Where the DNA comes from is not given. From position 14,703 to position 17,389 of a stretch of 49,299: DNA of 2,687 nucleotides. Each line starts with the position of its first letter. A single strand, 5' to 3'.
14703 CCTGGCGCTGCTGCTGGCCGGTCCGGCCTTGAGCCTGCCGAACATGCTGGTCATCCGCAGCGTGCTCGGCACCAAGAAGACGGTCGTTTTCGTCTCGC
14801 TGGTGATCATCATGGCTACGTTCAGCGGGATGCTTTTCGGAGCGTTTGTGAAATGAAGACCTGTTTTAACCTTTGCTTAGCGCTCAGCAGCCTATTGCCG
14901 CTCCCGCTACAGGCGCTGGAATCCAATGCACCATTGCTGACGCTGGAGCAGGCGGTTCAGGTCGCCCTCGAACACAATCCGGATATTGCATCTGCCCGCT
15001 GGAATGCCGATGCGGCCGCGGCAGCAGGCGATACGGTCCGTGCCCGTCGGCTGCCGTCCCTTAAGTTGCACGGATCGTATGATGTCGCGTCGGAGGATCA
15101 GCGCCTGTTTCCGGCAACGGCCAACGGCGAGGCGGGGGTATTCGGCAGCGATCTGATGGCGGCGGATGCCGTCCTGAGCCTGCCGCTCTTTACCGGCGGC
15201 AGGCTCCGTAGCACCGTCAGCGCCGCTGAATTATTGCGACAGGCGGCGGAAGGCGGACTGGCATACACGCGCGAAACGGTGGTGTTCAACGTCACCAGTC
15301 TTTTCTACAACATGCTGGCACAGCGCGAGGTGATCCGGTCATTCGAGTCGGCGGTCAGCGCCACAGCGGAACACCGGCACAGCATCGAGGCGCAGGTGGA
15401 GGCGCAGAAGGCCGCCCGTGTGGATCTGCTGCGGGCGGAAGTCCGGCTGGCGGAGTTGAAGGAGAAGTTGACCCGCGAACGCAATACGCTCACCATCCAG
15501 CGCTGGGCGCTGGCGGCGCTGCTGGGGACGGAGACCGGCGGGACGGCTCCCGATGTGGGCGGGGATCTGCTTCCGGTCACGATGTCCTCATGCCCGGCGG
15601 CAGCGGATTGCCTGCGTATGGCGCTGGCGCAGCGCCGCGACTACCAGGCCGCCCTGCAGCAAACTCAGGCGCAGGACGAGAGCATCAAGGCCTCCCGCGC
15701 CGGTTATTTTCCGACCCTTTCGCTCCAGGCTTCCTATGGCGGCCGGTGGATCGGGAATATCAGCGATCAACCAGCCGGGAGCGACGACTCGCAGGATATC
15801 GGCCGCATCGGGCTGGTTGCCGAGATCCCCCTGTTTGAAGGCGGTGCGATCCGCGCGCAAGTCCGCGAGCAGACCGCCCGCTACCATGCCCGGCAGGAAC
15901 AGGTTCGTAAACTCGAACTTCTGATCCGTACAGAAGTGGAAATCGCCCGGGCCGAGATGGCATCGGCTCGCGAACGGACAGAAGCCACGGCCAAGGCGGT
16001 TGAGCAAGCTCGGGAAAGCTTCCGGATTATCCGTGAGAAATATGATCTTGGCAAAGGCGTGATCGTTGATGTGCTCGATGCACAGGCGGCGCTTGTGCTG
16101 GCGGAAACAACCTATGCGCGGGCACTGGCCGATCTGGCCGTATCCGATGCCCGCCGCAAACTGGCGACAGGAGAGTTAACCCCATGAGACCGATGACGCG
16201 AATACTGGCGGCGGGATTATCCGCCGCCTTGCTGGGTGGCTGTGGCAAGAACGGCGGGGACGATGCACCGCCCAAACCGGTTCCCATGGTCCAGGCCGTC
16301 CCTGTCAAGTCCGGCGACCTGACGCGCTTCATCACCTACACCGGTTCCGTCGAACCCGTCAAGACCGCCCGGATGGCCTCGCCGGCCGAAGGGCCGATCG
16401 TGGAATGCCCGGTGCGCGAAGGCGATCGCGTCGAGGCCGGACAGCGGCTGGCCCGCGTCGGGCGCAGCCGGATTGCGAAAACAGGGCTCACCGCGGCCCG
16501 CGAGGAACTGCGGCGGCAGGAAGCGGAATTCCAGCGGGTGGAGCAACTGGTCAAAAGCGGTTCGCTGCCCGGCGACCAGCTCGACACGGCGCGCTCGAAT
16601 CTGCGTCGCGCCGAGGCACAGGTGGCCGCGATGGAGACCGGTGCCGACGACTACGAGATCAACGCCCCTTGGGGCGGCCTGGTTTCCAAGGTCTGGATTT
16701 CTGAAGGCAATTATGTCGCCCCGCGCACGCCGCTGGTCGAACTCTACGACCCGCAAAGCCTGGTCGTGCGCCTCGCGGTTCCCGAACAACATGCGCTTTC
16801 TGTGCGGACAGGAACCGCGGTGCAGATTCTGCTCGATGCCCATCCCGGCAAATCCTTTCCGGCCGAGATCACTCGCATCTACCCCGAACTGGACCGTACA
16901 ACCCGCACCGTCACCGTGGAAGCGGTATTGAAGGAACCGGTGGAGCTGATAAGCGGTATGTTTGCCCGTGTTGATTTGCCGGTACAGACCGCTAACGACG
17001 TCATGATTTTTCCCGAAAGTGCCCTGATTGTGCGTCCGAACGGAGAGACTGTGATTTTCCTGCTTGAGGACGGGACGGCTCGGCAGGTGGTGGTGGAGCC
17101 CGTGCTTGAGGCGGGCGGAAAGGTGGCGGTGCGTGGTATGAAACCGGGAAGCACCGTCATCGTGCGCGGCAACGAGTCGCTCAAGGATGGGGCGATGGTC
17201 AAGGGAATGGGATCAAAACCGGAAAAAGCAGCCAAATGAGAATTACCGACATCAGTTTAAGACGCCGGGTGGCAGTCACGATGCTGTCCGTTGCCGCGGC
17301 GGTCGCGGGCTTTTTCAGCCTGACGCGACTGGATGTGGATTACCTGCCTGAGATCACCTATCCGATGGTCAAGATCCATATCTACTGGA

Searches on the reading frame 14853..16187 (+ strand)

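Call 111: search_protein_families(library=pfam, proteins=[window:14853-16187:+], max_evalue=0.0001)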
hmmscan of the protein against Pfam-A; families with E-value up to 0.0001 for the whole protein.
window:14853-16187:+ (444 aa): 1 family
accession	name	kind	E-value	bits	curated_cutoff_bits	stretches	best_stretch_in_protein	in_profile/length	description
PF02321.23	OEP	-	2.2e-60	204.1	22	2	252-440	3-187/187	Outer membrane efflux protein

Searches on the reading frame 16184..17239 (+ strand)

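Call 111: search_protein_families(library=pfam, proteins=[window:16184-17239:+], max_evalue=0.0001)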
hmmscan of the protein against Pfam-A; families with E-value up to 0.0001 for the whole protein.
window:16184-17239:+ (351 aa): 3 families
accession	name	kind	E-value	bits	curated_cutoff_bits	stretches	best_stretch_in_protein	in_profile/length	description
PF16576.10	HlyD_D23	-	2.4e-26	92.8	30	1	50-261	6-214/214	Barrel-sandwich domain of CusB or HlyD membrane-fusion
PF13437.12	HlyD_3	-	1.1e-19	71.5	22.2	1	159-252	2-96/106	HlyD family secretion protein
PF13533.13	Biotin_lipoyl_2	-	9e-05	22.6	29.8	0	63-91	2-30/32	Biotin-lipoyl like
